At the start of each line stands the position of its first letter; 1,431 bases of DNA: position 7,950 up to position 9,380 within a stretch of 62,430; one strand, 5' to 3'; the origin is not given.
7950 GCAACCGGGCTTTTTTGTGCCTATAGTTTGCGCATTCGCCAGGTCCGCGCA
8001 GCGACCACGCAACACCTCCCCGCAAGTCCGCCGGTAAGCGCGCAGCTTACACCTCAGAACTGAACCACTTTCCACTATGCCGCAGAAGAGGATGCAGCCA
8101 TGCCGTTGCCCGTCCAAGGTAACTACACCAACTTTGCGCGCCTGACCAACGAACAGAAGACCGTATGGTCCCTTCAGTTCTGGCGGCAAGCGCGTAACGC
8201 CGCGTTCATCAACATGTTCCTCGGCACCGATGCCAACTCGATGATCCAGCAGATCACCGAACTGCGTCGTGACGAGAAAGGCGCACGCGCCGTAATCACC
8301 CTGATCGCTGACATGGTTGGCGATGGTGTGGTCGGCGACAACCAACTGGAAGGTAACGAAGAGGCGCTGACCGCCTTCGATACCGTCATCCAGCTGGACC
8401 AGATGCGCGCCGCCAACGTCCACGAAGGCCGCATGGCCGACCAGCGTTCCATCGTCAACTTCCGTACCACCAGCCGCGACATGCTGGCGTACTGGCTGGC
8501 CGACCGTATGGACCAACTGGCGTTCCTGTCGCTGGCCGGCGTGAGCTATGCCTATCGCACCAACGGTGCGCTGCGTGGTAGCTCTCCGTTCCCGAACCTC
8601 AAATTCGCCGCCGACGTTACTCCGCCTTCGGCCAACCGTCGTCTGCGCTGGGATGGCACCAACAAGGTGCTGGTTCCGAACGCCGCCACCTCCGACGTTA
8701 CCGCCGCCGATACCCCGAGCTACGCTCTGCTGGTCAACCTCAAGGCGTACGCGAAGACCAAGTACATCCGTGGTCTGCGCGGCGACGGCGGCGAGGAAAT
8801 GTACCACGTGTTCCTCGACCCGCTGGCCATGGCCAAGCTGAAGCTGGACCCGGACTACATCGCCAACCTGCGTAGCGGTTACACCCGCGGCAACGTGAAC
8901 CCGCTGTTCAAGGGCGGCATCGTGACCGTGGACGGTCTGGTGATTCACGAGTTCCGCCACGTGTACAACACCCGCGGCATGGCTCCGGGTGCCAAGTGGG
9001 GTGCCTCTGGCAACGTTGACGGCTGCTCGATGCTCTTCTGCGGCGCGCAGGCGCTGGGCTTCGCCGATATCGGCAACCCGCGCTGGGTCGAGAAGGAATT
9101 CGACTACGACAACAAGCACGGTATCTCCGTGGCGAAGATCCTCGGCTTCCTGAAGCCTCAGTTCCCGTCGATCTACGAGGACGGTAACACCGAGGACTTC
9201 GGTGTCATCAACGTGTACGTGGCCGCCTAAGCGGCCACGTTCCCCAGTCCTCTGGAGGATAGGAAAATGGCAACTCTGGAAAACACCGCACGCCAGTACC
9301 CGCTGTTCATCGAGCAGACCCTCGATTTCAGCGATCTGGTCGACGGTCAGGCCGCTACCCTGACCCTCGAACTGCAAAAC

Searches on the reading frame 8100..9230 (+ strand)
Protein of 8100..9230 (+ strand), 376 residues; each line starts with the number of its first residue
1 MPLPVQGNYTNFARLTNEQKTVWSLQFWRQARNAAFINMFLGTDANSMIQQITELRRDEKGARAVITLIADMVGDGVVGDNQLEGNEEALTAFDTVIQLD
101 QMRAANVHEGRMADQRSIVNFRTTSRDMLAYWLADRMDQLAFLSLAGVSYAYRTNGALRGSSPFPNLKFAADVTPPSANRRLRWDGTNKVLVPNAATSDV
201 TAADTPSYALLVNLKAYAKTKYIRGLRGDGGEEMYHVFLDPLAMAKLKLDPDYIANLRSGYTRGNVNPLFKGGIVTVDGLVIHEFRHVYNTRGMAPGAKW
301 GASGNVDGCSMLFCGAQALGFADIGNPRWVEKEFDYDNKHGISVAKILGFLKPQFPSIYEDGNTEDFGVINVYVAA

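Call 91: search_protein_families(library=phrogs, proteins=[window:8100-9230:+], max_evalue=1e-10)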
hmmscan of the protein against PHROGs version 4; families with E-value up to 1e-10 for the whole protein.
window:8100-9230:+ (376 aa): 1 family
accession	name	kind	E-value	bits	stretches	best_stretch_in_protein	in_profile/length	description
phrog_334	-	head and packaging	5.7e-97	326.2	1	8-376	2-379/381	major head protein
